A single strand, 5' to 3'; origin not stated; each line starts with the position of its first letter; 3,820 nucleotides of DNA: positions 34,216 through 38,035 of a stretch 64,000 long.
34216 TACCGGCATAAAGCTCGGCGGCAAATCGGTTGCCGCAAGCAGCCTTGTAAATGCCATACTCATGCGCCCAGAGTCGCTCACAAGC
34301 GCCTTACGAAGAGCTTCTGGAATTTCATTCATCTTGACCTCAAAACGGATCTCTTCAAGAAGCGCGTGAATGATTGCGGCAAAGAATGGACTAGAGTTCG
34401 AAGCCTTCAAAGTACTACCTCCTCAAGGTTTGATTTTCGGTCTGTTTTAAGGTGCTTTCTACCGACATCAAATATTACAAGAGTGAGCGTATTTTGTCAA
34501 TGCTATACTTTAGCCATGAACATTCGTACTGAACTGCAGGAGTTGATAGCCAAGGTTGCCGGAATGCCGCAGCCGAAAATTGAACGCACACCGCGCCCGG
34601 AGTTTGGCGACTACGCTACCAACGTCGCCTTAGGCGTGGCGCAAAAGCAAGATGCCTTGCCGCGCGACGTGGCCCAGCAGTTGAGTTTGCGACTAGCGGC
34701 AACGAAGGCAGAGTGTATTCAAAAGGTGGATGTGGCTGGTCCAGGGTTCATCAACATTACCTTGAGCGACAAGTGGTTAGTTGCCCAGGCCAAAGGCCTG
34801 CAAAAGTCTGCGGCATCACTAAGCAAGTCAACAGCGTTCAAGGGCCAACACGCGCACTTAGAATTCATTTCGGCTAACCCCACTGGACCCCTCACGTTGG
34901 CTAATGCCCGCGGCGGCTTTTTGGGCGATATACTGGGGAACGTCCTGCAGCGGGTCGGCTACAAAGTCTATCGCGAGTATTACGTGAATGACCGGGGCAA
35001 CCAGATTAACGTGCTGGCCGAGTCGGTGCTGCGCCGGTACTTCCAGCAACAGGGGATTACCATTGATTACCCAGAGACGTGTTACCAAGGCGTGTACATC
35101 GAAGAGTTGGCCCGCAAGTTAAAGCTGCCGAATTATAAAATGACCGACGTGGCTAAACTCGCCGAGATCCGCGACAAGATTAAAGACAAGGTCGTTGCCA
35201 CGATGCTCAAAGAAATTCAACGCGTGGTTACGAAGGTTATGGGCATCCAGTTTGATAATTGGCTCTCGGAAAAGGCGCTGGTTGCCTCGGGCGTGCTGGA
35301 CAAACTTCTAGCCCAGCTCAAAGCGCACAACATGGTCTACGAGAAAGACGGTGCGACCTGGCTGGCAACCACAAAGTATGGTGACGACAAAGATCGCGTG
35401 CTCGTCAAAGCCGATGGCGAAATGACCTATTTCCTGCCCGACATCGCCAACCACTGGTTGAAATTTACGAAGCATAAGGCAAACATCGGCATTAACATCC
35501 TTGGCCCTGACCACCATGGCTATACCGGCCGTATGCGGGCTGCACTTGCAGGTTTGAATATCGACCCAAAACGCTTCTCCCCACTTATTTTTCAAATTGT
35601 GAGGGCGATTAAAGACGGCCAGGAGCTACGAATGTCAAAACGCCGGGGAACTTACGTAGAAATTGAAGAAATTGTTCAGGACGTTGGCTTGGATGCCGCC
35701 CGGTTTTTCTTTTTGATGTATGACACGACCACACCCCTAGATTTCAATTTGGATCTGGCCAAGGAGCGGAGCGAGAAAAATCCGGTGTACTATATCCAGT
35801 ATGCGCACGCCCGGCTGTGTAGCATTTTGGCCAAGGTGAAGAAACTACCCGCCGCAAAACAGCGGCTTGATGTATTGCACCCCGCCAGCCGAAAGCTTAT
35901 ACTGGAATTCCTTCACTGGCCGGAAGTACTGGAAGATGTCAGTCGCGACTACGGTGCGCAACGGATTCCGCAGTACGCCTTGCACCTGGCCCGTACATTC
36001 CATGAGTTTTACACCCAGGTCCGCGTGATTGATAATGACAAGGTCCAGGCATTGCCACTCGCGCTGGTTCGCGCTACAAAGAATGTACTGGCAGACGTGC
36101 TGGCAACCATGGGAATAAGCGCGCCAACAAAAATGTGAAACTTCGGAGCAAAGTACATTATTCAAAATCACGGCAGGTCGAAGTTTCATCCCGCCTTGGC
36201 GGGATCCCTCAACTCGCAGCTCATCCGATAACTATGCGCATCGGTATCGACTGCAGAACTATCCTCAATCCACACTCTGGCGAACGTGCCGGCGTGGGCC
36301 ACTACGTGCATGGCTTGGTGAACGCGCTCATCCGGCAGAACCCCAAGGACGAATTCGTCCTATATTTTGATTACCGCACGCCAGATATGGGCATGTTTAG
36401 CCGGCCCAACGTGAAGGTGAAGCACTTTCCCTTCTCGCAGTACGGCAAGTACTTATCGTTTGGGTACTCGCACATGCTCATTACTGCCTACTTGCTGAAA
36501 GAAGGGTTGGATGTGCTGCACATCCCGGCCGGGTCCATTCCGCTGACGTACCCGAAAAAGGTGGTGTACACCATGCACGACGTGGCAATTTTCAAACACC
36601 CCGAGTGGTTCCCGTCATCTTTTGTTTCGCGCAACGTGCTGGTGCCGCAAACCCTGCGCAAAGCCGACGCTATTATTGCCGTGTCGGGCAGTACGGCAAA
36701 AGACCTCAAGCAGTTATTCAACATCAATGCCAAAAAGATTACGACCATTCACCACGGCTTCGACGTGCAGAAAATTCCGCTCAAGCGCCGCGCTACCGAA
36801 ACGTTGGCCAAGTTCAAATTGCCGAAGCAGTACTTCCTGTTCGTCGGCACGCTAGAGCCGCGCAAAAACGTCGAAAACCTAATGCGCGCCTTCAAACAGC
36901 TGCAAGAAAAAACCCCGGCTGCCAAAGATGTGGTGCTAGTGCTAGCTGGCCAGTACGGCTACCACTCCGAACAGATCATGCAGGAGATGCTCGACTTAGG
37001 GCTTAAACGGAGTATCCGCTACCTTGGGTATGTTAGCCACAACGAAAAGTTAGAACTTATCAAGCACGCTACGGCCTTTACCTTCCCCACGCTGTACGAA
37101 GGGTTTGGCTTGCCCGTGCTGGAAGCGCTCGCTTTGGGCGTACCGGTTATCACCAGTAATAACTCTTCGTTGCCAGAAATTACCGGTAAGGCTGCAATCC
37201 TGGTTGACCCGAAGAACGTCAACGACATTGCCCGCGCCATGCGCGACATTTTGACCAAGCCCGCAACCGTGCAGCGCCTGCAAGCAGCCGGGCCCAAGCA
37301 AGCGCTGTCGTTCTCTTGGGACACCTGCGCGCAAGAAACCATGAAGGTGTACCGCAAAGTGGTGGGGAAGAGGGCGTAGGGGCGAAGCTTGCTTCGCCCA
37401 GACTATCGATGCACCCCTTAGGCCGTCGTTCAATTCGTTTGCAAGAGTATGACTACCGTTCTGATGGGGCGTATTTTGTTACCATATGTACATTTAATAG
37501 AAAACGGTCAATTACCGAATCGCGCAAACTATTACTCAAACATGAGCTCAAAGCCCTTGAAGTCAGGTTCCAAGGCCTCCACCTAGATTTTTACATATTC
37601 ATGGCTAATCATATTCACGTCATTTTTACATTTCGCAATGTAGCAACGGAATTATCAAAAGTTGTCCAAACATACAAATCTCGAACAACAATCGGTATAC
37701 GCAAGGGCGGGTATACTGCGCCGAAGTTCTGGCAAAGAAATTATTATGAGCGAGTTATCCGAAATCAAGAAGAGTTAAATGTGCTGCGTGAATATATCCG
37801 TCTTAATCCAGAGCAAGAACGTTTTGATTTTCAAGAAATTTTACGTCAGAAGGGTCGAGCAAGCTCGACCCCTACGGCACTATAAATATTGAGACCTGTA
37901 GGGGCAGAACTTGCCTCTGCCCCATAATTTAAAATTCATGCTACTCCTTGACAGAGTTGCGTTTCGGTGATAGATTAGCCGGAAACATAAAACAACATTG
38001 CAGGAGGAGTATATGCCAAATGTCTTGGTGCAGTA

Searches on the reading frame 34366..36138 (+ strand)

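Call 18: search_protein_families(library=pfam, proteins=[window:34366-36138:+])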
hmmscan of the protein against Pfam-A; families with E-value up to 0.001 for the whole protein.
window:34366-36138:+ (590 aa): 4 families
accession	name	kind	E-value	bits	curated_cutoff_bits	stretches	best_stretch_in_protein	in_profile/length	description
PF05746.21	DALR_1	-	1.4e-25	90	22.3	1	477-590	1-117/117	DALR anticodon binding domain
PF03485.21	Arg_tRNA_synt_N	-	3e-19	69.8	21.5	1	52-133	2-85/85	Arginyl tRNA synthetase N terminal domain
PF00750.26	tRNA-synt_1d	-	1.3e-16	60.9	23.3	1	161-439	20-297/349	tRNA synthetases class I (R), catalytic domain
PF09334.17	tRNA-synt_1g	-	6e-05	22.4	20.1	0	420-462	325-366/391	tRNA synthetases class I (M)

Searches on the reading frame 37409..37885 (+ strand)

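Call 84: search_protein_families(library=pfam, proteins=[window:37409-37885:+])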
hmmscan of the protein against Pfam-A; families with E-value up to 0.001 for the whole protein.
window:37409-37885:+ (158 aa): 1 family
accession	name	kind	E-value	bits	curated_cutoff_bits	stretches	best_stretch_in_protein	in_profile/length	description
PF01797.21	Y1_Tnp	-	1.9e-09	38.1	23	1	22-131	7-119/121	Transposase IS200 like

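Call 86: search_protein_families(library=ncbifam, proteins=[window:37409-37885:+])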
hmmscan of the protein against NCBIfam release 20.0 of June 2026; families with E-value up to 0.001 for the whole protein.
window:37409-37885:+ (158 aa): 2 families
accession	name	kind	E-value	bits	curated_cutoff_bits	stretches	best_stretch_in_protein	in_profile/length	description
NF047646.1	REP_Tyr_transpos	equivalog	5.8e-19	68.4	80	1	17-134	7-131/146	REP-associated tyrosine transposase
NF033573.1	transpos_IS200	equivalog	3.4e-05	24.1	55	1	21-131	12-125/126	IS200/IS605 family transposase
